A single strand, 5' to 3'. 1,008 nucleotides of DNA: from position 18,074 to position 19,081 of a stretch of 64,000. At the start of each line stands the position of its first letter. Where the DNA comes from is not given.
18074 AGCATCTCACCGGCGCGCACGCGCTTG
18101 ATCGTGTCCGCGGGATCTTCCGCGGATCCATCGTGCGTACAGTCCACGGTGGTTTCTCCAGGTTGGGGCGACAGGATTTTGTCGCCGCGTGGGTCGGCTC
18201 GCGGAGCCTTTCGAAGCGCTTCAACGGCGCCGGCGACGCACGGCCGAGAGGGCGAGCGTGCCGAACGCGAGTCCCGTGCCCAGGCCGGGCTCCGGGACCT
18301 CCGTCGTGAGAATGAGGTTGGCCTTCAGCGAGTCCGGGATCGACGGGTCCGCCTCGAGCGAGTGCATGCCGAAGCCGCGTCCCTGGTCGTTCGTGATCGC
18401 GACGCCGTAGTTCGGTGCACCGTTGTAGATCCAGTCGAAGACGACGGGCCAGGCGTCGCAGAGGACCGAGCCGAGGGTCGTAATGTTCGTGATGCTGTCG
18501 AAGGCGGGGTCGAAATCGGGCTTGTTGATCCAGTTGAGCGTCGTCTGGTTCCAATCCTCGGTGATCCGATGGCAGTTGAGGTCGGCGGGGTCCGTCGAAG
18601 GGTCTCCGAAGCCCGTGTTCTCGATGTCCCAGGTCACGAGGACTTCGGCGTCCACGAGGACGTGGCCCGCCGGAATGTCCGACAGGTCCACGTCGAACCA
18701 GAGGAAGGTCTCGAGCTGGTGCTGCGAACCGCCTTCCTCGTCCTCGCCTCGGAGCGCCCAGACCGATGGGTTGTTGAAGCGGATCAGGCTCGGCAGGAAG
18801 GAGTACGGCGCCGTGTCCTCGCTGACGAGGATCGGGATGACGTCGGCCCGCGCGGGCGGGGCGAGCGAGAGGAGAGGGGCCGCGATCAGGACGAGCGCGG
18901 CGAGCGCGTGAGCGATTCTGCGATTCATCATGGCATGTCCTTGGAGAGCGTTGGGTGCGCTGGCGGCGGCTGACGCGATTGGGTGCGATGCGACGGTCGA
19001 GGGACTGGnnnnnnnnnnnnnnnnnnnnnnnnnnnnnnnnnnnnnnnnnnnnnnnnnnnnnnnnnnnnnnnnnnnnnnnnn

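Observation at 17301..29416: Heme/TonB acquisition locus carrying its own minimal exosortase and VPEPG-CTERM proteins (sortase-B/Isd-like logic in a diderm?)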

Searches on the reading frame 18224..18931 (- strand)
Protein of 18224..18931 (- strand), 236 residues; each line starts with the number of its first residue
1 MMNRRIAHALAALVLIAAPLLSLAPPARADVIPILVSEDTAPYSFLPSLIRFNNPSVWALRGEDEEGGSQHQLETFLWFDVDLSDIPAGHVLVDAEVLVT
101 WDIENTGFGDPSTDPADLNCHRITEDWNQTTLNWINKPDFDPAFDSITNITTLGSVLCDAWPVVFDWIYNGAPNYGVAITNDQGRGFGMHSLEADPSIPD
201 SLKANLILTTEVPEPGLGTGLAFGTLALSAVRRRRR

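Call 5: search_protein_families(library=ncbifam, proteins=[window:18224-18931:-], max_evalue=0.01)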
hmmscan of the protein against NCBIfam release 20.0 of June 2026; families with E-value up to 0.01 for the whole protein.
seq(236 aa): 1 family
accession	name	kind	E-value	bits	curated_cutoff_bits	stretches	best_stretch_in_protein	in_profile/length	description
NF033679.1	DNRLRE_dom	domain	5.2e-13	49.4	34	1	69-188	27-147/164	DNRLRE domain-containing protein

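Call 6: search_protein_families(library=pfam, proteins=[window:18224-18931:-], max_evalue=0.01)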
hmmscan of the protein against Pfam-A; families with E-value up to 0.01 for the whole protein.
seq(236 aa): 1 family
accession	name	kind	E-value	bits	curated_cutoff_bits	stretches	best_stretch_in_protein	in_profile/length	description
PF24517.2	CBM96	-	0.00028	21.2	26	1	112-194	69-153/164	Carbohydrate-binding module family 96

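Call 26: find_homologous_proteins(query=window:18224-18931:-, max_evalue=0.001)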
Query seq(236 aa) (236 aa): 37 proteins with E <= 0.001 among 2667 candidates.
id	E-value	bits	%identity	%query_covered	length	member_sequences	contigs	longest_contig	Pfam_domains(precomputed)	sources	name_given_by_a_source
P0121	4.4e-157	539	100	100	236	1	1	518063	-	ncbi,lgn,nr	ncbi:MAG: DNRLRE domain-containing protein [bacterium]|nr:DNRLRE domain-containing protein [bacteriu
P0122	8.5e-129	446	83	100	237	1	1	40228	-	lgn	-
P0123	2.4e-121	422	79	99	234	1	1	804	-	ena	-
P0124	1.5e-110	387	70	100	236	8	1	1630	-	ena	-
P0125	5.0e-105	369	67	100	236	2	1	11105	-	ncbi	-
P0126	2.9e-100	353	70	89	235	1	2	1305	PF24517.3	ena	-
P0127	2.0e-90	321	62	100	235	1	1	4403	-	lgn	-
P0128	1.5e-89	318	62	99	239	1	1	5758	-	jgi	jgi:hypothetical protein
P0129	8.3e-89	315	62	99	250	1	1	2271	-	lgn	-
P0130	1.3e-86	308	58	99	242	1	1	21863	-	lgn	-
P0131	1.4e-83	298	60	99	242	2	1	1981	PF24517.3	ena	-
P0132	2.8e-82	294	59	96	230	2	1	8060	-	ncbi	-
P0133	9.9e-67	243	54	94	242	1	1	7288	PF24517.3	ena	-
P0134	6.2e-66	241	53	81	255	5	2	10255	PF24517.3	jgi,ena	jgi:hypothetical protein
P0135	2.9e-65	238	51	90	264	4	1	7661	-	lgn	-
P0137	5.8e-63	231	51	89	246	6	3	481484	PF24517.3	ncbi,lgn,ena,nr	ncbi:MAG: DNRLRE domain-containing protein [Spirochaetaceae bacterium]|nr:DNRLRE domain-containing p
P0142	2.5e-61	225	47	100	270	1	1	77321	-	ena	-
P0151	5.3e-56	208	48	86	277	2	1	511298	PF24517.3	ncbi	ncbi:MAG: DNRLRE domain-containing protein [Myxococcota bacterium]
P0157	3.0e-50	189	43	87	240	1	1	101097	PF24517.3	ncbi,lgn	-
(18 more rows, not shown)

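Call 27: find_encoding_contigs(protein=P0137, flank=10000, max_places=1)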
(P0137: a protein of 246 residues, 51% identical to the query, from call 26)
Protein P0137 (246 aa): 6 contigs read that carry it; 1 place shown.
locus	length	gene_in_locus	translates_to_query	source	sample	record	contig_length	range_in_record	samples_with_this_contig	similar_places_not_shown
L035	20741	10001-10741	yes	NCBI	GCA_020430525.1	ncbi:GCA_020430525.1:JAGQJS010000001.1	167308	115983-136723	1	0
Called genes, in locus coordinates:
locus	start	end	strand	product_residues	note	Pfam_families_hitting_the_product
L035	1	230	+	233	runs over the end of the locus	PF02678:Pirin, PF07883:Cupin_2 (faint), PF17954:Pirin_C_2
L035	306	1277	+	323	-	PF13409:GST_N_2, PF00043:GST_C (weak), PF13410:GST_C_2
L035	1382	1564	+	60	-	-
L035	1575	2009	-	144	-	PF02472:ExbD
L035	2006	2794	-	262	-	PF01618:MotA_ExbB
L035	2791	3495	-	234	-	PF07589:PEP_exosort_dom (weak)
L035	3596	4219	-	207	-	-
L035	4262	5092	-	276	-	PF00005:ABC_tran, PF02463:SMC_N (faint), PF13481:AAA_25 (weak), PF13304:AAA_21 (weak), PF13401:AAA_22 (weak)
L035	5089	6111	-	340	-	PF01032:FecCD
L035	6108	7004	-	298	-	PF01497:Peripla_BP_2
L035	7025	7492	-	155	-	-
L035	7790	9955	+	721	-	PF07715:Plug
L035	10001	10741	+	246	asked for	PF24517:CBM96 (weak)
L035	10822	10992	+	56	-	PF10636:hemP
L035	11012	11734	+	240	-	PF03544:TonB_C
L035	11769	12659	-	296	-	PF00892:EamA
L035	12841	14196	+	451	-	PF00067:p450 (weak)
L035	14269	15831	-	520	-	PF13472:Lipase_GDSL_2 (faint), PF16822:ALGX (weak)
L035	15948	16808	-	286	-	PF00296:Bac_luciferase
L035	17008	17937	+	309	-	PF04116:FA_hydroxylase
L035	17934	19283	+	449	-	PF00067:p450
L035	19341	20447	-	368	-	PF01435:Peptidase_M48, PF13428:TPR_14 (faint), PF14559:TPR_19 (faint), PF13371:TPR_9 (weak)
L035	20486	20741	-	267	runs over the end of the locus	-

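Call 28: find_encoding_contigs(protein=P0157, flank=10000, max_places=1)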
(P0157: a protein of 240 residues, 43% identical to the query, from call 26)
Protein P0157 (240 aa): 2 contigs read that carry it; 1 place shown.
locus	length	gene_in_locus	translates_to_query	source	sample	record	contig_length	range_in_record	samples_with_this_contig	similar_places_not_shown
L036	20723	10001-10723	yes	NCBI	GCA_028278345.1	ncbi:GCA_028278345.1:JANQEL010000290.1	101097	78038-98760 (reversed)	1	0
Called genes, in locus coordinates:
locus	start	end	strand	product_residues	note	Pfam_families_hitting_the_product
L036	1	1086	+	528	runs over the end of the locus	PF05787:PhoX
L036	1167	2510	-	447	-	PF00070:Pyr_redox (faint), PF00743:FMO-like, PF00890:FAD_binding_2 (faint), PF01266:DAO (faint), PF07992:Pyr_redox_2, PF13450:NAD_binding_8 (weak), PF13738:Pyr_redox_3, PF13434:Lys_Orn_oxgnase, +1 more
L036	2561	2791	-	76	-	-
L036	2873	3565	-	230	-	-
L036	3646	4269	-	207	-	-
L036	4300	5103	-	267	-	PF00005:ABC_tran, PF02463:SMC_N (weak), PF13304:AAA_21 (faint)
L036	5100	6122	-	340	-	PF01032:FecCD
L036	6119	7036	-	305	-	PF01497:Peripla_BP_2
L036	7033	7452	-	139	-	-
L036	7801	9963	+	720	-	PF07715:Plug, PF00593:TonB_dep_Rec_b-barrel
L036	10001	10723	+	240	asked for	PF24517:CBM96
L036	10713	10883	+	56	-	PF10636:hemP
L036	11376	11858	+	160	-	PF00210:Ferritin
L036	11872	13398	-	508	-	PF13623:SurA_N_2, PF13624:SurA_N_3, PF13145:Rotamase_2, PF13616:Rotamase_3, PF00639:Rotamase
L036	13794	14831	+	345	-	PF00022:Actin (faint), PF06723:MreB_Mbl, PF11104:PilM_2 (faint), PF00012:HSP70, PF14450:FtsA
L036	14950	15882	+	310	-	PF04085:MreC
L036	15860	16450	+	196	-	-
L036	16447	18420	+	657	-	PF03717:PBP_dimer, PF00905:Transpeptidase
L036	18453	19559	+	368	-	PF01098:FTSW_RODA_SPOVE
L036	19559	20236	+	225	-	PF12710:HAD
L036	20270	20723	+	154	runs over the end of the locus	PF28469:DUF8410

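Call 29: find_encoding_contigs(protein=P0142, flank=10000, max_places=1)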
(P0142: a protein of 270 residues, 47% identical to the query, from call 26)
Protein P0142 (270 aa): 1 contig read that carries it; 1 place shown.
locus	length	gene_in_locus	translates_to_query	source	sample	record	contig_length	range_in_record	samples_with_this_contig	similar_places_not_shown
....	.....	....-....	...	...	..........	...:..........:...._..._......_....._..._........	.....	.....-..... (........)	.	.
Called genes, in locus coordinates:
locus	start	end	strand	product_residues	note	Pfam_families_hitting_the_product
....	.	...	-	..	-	?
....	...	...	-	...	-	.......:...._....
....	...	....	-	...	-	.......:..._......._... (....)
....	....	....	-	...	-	-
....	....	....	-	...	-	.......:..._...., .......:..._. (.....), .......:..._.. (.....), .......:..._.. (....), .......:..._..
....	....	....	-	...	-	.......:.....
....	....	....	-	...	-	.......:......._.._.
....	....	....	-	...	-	-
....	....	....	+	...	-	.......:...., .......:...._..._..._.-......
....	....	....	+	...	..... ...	-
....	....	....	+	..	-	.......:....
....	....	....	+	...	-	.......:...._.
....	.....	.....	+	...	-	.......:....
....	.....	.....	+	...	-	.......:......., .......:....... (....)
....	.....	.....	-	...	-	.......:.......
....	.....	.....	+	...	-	-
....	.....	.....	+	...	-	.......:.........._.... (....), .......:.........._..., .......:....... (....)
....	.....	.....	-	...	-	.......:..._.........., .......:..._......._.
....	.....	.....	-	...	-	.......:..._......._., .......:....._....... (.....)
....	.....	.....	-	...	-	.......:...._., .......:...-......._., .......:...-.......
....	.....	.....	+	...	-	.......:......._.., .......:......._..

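Call 45: predict_structure(alignment_id=A2)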
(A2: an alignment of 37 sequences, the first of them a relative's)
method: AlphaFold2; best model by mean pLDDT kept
length: 236 residues; sequences in the alignment: 37
mean_pLDDT: 88.8   pTM: 0.79
mean pLDDT of the five models: 88.8, 88.5, 87.6, 87.3, 85.1
residues with pLDDT >= 90: 132; 70-90: 85; 50-70: 19; < 50: 0
segments of 3 or more residues with pLDDT < 50: none
pLDDT, mean of each block of 10 residues (from residue 1): 85 85 79 97 90 84 73 94 96 96 66 88 96 96 96 92 97 97 88 94 97 75 82 84
secondary structure, 60 per line:
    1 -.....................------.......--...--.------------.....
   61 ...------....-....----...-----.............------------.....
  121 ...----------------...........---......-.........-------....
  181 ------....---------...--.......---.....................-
elements in order: H2-22 E29-35 E38-40 E56-63 E70-73 E75-78 E91-103 E116-123 E140-150 E154-159 H161-169 E177-180 E187-190 E205-211 H215-235

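Call 49: fold_search(model_id=the predicted structure, library=pdb)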
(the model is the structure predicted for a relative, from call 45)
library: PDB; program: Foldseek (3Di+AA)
matches with E <= 10: 719; with E <= 0.001: 12
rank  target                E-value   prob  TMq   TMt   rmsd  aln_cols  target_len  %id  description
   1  8wab_B                1.0e-08  1.00  0.61  0.80   3.0       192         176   14  Crystal structure of a chondroitin sulfate-binding carbohydrate binding module of a chondroitinase (released 2024-01-17)
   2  8wab_A                3.4e-08  1.00  0.61  0.79   3.0       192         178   14  Crystal structure of a chondroitin sulfate-binding carbohydrate binding module of a chondroitinase (released 2024-01-17)
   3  4ycg_A                1.4e-06  1.00  0.43  0.51  11.5       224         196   13  Pro-bone morphogenetic protein 9 (released 2015-03-04)
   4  4ycg_B                3.6e-06  1.00  0.43  0.50  13.5       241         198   12  Pro-bone morphogenetic protein 9 (released 2015-03-04)
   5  4yci_B                4.5e-06  1.00  0.44  0.55  11.6       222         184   12  non-latent pro-bone morphogenetic protein 9 (released 2015-03-04)
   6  6sf2_F                5.0e-06  1.00  0.41  0.60   7.3       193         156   12  Ternary complex of human bone morphogenetic protein 9 (BMP9) growth factor domain, its prodomain and extracellular dom (released 2020-04-08)
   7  4yci_A                5.9e-06  1.00  0.46  0.54   8.3       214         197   12  non-latent pro-bone morphogenetic protein 9 (released 2015-03-04)
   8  8fxs_A                8.5e-05  1.00  0.43  0.34   7.3       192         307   18  Crystal structure of human pro-TGF-beta2 in complex with Nb9 (released 2023-06-21)
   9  7vbo                  1.4e-04  1.00  0.52  0.65   5.0       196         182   17  Alginate binding domain CBM (released 2022-09-07)
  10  8fxs_B                2.2e-04  1.00  0.43  0.35   7.3       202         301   16  Crystal structure of human pro-TGF-beta2 in complex with Nb9 (released 2023-06-21)
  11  8fxv_A                5.6e-04  1.00  0.43  0.33   7.1       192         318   16  Crystal structure of human proTGF-beta2 in complex with Nb18 (released 2023-06-21)
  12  5ntu_A                9.7e-04  1.00  0.35  0.28  13.6       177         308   14  Crystal Structure of human Pro-myostatin Precursor at 2.6 A Resolution (released 2018-01-17)
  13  6umx_B                2.0e-03  0.98  0.32  0.28  13.1       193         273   11  Structural basis for specific inhibition of extracellular activation of pro/latent myostatin by SRK-015 (released 2020-02-26)
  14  8rew_A                2.1e-03  1.00  0.37  0.41   7.0       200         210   11  CryoEM structure of human GARP-lTGFbeta1 in complex with a Fab fragment derived from an activating antibody. (released 2025-03-26)
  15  9e7m_Ja               2.5e-03  0.28  0.16  0.06  21.6       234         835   11  In situ cryoEM structure of bacteriophage Ur-lambda tail tip complex (released 2025-11-05)
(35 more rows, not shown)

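Call 51: find_encoding_contigs(protein=P0137, flank=10000, max_places=6)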
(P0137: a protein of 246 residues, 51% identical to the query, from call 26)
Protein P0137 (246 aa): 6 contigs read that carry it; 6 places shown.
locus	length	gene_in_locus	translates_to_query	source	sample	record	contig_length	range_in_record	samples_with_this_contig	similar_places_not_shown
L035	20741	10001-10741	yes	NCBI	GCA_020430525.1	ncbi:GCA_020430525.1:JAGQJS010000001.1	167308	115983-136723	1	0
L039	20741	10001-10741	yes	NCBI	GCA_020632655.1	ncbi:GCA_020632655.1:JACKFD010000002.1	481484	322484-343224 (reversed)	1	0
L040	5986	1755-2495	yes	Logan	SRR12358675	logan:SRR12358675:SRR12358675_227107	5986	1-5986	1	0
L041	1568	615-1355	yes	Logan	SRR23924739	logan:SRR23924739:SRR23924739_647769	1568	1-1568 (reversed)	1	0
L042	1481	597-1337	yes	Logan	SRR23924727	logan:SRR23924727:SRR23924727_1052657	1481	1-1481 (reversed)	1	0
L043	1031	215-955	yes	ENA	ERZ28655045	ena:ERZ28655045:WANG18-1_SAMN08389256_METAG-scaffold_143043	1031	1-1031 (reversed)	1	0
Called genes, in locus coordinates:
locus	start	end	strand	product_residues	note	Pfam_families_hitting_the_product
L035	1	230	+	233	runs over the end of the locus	PF02678:Pirin, PF07883:Cupin_2 (faint), PF17954:Pirin_C_2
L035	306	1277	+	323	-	PF13409:GST_N_2, PF00043:GST_C (weak), PF13410:GST_C_2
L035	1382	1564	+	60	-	-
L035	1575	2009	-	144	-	PF02472:ExbD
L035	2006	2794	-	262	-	PF01618:MotA_ExbB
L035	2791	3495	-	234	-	PF07589:PEP_exosort_dom (weak)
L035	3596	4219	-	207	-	-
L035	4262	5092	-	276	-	PF00005:ABC_tran, PF02463:SMC_N (faint), PF13481:AAA_25 (weak), PF13304:AAA_21 (weak), PF13401:AAA_22 (weak)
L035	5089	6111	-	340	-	PF01032:FecCD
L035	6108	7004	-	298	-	PF01497:Peripla_BP_2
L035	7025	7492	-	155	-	-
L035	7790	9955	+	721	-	PF07715:Plug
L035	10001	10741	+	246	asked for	PF24517:CBM96 (weak)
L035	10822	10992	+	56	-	PF10636:hemP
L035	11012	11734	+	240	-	PF03544:TonB_C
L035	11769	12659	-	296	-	PF00892:EamA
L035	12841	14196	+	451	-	PF00067:p450 (weak)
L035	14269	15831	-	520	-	PF13472:Lipase_GDSL_2 (faint), PF16822:ALGX (weak)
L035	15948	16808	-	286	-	PF00296:Bac_luciferase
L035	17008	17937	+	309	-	PF04116:FA_hydroxylase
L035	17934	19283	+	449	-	PF00067:p450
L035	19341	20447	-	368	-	PF01435:Peptidase_M48, PF13428:TPR_14 (faint), PF14559:TPR_19 (faint), PF13371:TPR_9 (weak)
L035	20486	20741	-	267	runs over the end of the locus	-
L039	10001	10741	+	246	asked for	PF24517:CBM96 (weak)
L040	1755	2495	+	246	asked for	PF24517:CBM96 (weak)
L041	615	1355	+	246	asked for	PF24517:CBM96 (weak)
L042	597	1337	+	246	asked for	PF24517:CBM96 (weak)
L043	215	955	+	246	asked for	PF24517:CBM96 (weak)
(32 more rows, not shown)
